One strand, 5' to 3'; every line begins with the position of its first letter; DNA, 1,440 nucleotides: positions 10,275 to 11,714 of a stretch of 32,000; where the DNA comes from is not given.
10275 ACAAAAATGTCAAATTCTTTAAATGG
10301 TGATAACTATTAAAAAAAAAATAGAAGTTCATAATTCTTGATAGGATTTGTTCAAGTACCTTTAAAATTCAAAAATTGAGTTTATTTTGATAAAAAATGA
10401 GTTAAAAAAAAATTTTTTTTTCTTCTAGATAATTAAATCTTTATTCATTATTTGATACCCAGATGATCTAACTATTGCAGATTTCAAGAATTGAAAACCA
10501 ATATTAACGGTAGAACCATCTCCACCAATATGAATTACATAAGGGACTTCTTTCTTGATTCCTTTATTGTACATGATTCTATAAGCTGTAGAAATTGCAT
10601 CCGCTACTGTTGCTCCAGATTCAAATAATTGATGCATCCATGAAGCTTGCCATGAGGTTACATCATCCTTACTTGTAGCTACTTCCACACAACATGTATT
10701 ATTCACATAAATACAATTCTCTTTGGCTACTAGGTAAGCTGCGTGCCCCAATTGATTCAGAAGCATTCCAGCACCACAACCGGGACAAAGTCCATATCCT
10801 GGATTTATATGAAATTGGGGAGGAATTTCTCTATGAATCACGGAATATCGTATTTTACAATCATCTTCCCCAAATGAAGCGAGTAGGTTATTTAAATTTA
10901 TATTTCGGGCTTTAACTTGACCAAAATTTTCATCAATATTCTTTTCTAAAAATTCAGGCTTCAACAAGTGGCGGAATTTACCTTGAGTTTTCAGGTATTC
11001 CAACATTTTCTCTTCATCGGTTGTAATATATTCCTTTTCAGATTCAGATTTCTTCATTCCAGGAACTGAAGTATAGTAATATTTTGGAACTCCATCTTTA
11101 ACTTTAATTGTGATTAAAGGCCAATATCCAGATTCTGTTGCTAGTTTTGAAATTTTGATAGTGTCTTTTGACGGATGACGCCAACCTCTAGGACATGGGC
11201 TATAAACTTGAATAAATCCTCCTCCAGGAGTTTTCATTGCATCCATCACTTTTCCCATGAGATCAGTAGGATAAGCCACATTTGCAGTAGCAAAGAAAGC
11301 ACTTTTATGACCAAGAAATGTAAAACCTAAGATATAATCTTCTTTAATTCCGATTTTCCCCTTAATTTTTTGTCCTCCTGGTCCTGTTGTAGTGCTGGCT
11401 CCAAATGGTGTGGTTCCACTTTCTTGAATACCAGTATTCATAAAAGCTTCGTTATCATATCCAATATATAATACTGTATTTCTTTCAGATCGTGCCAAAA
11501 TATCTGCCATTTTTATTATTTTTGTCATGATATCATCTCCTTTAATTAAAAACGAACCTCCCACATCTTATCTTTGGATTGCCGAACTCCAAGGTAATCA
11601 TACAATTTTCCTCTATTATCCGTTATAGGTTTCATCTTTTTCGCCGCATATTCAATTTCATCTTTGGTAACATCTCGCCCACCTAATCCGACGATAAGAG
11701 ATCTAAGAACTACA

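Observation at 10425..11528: Circularly permuted TPP-binding (beta) subunit of the 2-oxoacid:ferredoxin oxidoreductase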

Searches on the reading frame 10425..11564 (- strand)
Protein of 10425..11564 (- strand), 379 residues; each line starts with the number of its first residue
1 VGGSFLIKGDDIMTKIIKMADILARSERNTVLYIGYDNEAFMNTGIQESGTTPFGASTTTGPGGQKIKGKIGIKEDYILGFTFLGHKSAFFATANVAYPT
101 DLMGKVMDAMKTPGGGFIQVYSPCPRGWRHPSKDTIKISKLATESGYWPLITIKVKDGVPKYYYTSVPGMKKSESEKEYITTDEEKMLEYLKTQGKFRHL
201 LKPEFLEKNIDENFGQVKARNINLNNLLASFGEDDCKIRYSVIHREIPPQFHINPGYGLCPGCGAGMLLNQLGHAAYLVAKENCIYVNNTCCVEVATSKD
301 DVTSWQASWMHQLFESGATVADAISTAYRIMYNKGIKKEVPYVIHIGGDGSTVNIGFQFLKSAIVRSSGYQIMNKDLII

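Call 3: search_protein_families(library=pfam, proteins=[window:10425-11564:-], max_evalue=0.1)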
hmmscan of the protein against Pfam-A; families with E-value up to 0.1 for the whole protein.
window:10425-11564:- (379 aa): 1 family
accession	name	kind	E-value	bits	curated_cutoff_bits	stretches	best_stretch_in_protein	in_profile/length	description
PF02775.26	TPP_enzyme_C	-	0.00012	22.3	21.9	0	27-119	71-150/151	Thiamine pyrophosphate enzyme, C-terminal TPP binding domain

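Call 4: search_protein_families(library=ncbifam, proteins=[window:10425-11564:-], max_evalue=0.1)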
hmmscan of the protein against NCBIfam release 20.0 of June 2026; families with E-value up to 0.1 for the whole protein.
window:10425-11564:- (379 aa): 6 families
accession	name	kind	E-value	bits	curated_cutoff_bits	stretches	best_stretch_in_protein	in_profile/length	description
NF008819.1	PRK11865.1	equivalog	4.1e-65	220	405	2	25-217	114-296/300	pyruvate synthase subunit PorB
NF008818.0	PRK11864.1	subfamily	1.8e-59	201.4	405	2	14-219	104-294/300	3-methyl-2-oxobutanoate dehydrogenase subunit beta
NF045792.1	OxalOxredbeta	equivalog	7.4e-53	179.6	590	2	28-223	128-304/311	oxalate oxidoreductase subunit beta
NF045766.1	PhenlGlyoxDHPadI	equivalog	8.5e-33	113.8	700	1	25-216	254-432/443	NADH-dependent phenylglyoxylate dehydrogenase subunit beta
TIGR02176.1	pyruv_ox_red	equivalog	1.5e-06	26.4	911.35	1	34-153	986-1100/1167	pyruvate:ferredoxin (flavodoxin) oxidoreductase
NF008820.0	PRK11866.1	equivalog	0.00012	21.6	402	1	26-124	109-201/287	2-oxoacid ferredoxin oxidoreductase subunit beta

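Call 5: search_solved_structures(query=window:10425-11528:-, max_evalue=0.01, show_alignments=3)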
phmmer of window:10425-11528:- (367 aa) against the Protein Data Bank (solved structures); distinct sequences matched with E-value up to 0.01: 5.
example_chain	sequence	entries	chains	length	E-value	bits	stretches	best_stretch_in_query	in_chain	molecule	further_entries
9bt4_C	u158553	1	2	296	7.5e-43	150.2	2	18-169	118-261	Pyruvate:Ferredoxin Oxidoreductase, subunit beta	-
5c4i_C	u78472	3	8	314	7.6e-42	146.9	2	18-193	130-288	Oxalate oxidoreductase subunit beta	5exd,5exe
6cin_A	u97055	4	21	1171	5.2e-05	25.7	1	21-139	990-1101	PYRUVATE-FERREDOXIN OXIDOREDUCTASE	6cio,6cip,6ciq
1b0p_A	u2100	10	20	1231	6.6e-05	25.4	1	19-140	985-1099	PROTEIN (PYRUVATE-FERREDOXIN OXIDOREDUCTASE) | Pyruvate-Ferredoxin Oxidoreductase | PYRUVATE FERREDOXIN OXIDOREDUCTASE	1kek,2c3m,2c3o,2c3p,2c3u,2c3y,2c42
7plm_A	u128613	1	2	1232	6.6e-05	25.4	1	19-140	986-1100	Pyruvate:ferredoxin oxidoreductase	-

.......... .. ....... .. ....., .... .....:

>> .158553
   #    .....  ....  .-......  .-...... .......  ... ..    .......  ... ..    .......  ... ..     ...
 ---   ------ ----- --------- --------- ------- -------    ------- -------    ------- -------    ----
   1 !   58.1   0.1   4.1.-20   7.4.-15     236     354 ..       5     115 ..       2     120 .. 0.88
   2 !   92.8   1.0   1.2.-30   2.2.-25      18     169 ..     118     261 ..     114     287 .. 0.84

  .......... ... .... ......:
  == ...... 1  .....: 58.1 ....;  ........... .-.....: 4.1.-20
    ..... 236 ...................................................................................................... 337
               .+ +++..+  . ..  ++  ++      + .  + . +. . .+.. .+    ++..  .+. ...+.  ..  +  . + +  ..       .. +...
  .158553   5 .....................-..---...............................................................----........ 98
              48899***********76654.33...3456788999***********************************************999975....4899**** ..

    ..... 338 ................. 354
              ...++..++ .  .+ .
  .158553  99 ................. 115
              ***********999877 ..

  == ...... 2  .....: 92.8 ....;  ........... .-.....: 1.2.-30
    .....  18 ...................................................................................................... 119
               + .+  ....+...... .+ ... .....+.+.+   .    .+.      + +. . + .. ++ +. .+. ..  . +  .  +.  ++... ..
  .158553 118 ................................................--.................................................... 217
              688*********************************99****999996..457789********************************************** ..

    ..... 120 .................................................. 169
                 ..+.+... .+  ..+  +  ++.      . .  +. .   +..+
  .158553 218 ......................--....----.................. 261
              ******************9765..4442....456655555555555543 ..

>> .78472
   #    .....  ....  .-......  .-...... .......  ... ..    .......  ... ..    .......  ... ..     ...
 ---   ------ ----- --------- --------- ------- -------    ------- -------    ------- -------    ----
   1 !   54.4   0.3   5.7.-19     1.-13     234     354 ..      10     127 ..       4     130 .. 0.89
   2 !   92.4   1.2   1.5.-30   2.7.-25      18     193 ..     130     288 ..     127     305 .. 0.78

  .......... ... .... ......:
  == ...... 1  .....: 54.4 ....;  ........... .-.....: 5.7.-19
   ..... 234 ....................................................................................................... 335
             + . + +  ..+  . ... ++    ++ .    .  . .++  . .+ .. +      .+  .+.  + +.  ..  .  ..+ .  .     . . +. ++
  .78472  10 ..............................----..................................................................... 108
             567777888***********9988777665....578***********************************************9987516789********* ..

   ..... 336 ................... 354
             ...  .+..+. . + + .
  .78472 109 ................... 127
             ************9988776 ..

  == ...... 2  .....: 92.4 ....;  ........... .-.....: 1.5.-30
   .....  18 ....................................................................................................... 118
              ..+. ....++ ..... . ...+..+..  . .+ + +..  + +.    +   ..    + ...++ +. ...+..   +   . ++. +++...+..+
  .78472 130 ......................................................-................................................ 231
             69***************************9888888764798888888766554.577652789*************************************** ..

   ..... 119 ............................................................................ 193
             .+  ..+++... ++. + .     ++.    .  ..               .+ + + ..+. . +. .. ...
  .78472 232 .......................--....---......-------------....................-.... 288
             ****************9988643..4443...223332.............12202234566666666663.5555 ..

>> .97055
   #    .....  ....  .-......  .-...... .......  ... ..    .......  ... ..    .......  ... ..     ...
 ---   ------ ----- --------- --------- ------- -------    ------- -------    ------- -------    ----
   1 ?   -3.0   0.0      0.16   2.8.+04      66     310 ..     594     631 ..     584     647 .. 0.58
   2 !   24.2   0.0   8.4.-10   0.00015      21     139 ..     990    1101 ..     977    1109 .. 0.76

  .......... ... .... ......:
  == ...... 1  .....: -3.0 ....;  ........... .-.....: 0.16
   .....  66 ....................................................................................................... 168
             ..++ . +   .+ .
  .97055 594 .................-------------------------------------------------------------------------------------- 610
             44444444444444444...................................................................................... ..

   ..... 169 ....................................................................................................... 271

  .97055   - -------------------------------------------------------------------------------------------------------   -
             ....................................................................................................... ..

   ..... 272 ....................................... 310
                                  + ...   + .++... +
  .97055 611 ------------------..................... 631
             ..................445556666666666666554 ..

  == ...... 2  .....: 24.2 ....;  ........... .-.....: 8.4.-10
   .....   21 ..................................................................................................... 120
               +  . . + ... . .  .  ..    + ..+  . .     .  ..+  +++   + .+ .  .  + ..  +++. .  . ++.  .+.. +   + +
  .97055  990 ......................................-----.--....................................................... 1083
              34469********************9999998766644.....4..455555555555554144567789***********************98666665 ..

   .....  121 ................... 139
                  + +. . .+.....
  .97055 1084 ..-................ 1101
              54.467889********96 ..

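Call 6: find_homologous_proteins(query=window:10425-11528:-, max_evalue=0.00001)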
Query window:10425-11528:- (367 aa): 919 proteins with E <= 0.00001 among 2669 candidates; the best 120 are listed.
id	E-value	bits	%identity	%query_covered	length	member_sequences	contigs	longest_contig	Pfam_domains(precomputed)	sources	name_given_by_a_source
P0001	1.7e-227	773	91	100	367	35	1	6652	-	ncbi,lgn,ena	-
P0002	3.8e-221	752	87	100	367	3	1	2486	-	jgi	-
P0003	1.6e-203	694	81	100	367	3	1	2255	-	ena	-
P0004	2.5e-202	690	80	100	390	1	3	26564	-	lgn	-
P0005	1.6e-200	684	81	100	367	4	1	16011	-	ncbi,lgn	-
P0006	2.8e-200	683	80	100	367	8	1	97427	-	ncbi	ncbi:MAG: hypothetical protein ACTSRK_04005 [Promethearchaeota archaeon]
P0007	1.0e-199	681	80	99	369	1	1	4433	-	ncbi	-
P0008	2.3e-197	673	78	100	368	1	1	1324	-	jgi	-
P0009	1.7e-196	671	79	100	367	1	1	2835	-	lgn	-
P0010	3.0e-196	670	79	100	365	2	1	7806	-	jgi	jgi:pyruvate/2-oxoacid:ferredoxin oxidoreductase beta subunit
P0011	5.9e-195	666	80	100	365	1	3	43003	-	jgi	jgi:pyruvate ferredoxin oxidoreductase beta subunit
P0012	2.0e-194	664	77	99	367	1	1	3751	-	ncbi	-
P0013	4.7e-194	663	79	100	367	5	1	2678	-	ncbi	ncbi:MAG: hypothetical protein ACTSWW_13105 [Promethearchaeota archaeon]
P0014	3.4e-189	647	76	99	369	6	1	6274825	PF02775.27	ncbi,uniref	ncbi:hypothetical protein [Candidatus Lokiarchaeum ossiferum]|uniref:hypothetical protein n=1 Tax=Ca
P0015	8.6e-188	642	76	99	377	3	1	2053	-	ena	-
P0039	2.6e-133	463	57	99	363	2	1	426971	-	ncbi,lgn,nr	ncbi:MAG: hypothetical protein JW776_03725 [Candidatus Lokiarchaeota archaeon]|nr:hypothetical prote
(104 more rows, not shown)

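Call 14: search_protein_representatives(protein=window:10425-11528:-)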
Query: 367 residues. Proteins with E-value up to 0.001 (for the whole library): 1326; up to 1e-10: 520; up to 1e-30: 38. The best 150 are listed.
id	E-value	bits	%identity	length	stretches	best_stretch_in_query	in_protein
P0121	1.7e-114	399.2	54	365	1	3-363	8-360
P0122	1.6e-109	382.7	63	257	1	1-257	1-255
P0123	1.8e-48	182.0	44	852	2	21-209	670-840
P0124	8.9e-48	179.6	40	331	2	18-200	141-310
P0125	1.1e-47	179.3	42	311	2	16-206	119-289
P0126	6.2e-47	176.9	41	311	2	17-192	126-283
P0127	1.5e-43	165.8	42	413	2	17-193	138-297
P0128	1.2e-42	162.7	37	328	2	17-197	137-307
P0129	3.2e-42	161.4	41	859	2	22-203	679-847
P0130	4.5e-42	160.9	62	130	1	245-363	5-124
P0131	5.4e-42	160.6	39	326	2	18-200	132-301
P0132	1.9e-40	155.5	34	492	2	17-204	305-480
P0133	3.5e-40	154.6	62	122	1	3-119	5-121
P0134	1.0e-39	153.1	38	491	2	17-151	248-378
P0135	3.9e-39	151.2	38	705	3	17-191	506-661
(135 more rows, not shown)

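Call 19: find_related_loci(query=A1, collection=genome_contigs, flank=6000)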
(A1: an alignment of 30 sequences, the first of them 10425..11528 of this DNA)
Query A1 (367 aa) in genome_contigs; peptide patterns used: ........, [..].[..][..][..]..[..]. (x = any residue, [..] = any of these).
600 stretches matched a pattern (row limit reached: there are more); 585 encode a relative of the query (tblastn E <= 1e-3); the best 80 are kept; 80 distinct loci.
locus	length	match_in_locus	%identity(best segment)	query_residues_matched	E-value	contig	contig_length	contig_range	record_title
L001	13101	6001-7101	81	1-367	0e+0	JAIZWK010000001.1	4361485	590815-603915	MAG: Candidatus Harpocratesius repetitus isolate FW102 FWG169_LokiFW102v12_contig001_4361485bp, whole genome shotgun seq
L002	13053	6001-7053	60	2-363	2e-144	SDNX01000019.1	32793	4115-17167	MAG: Promethearchaeota archaeon isolate AMARA_1 AMARA-sed17-2573, whole genome shotgun sequence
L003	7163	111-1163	59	4-365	4e-139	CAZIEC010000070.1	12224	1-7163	MAG TPA_asm: uncultured archaeon isolate binchicken_co19_559 genome assembly, contig: NODE_8786_length_12224_cov_21.2724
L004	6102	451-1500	58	5-365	3e-138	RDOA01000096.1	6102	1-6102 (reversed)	MAG: Promethearchaeota archaeon isolate DZG_bin1.240 NODE_99_length_6102_cov_18.843651, whole genome shotgun sequence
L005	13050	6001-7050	59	5-365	9e-138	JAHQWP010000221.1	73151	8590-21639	MAG: Promethearchaeia archaeon isolate ABR11 NODE_94_length_73151_cov_7, whole genome shotgun sequence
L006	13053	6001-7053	57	4-365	4e-137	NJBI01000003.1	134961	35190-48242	MAG: Promethearchaeota archaeon Loki_b31 58, whole genome shotgun sequence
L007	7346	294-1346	58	4-365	8e-137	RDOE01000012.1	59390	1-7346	MAG: Promethearchaeota archaeon isolate SZ_4_bin8.338 NODE_12_length_59390_cov_2.626187, whole genome shotgun sequence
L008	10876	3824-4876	57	4-365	1e-136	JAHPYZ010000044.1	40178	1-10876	MAG: Promethearchaeota archaeon isolate LW30_13 NODE_193_length_40178_cov_6.320315, whole genome shotgun sequence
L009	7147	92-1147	57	3-365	4e-136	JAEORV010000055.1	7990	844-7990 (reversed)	MAG: Promethearchaeota archaeon isolate Yap150.bin8.212 contig-145_22276, whole genome shotgun sequence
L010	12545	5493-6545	57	4-365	1e-135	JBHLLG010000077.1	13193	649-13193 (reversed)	MAG: Candidatus Hermodarchaeota archaeon isolate DZ1M.411 DZ1M.411@18733, whole genome shotgun sequence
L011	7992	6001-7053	56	4-365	3e-134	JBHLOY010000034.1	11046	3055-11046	MAG: Promethearchaeota archaeon isolate DZ3S.305 DZ3S.305@20730, whole genome shotgun sequence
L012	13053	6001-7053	56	4-365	2e-133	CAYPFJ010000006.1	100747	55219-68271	MAG TPA_asm: uncultured archaeon isolate SRP185410_co2_266 genome assembly, contig: NODE_132_length_100747_cov_8.987079,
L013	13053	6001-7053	55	4-365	1e-132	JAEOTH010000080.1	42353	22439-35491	MAG: Promethearchaeota archaeon isolate YT1_053 k127_14456510, whole genome shotgun sequence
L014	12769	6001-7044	56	4-362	3e-131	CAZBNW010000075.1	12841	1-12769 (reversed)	MAG TPA_asm: uncultured archaeon isolate SRP239594_co1_47 genome assembly, contig: NODE_2409_length_12841_cov_134.098858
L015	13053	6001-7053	56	4-365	4e-130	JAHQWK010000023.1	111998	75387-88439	MAG: Promethearchaeia archaeon isolate ABR05 NODE_56_length_111998_cov_9, whole genome shotgun sequence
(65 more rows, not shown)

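Call 33: predict_structure(alignment_id=A1)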
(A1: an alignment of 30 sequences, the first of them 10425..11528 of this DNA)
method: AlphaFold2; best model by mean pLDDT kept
length: 367 residues; sequences in the alignment: 30
mean_pLDDT: 78.4   pTM: 0.86
mean pLDDT of the five models: 78.4, 75.8, 74.3, 72.9, 72.3
residues with pLDDT >= 90: 147; 70-90: 119; 50-70: 49; < 50: 52
segments of 3 or more residues with pLDDT < 50: 28-61, 184-190, 283-290
pLDDT, mean of each block of 10 residues (from residue 1): 93 93 66 35 35 39 59 87 95 97 91 67 90 92 92 91 84 89 53 69 87 90 90 90 63 87 95 84 47 78 82 91 92 80 78 83 67
secondary structure, 60 per line:
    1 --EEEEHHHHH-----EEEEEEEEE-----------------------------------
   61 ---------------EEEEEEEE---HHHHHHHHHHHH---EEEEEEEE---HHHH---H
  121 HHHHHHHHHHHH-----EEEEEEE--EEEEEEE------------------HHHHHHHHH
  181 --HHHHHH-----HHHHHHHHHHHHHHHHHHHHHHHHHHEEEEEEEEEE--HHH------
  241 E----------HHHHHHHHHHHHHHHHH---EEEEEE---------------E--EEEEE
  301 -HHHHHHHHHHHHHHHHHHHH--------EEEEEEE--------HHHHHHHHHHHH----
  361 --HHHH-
elements in order: E3-6 H7-11 E17-25 E76-83 H87-98 E102-109 H113-116 H120-132 E138-144 E147-153 H172-180 H183-188 H194-219 E220-229 H252-268 E272-277 E296-300 H302-321 E330-336 H345-356 H363-366
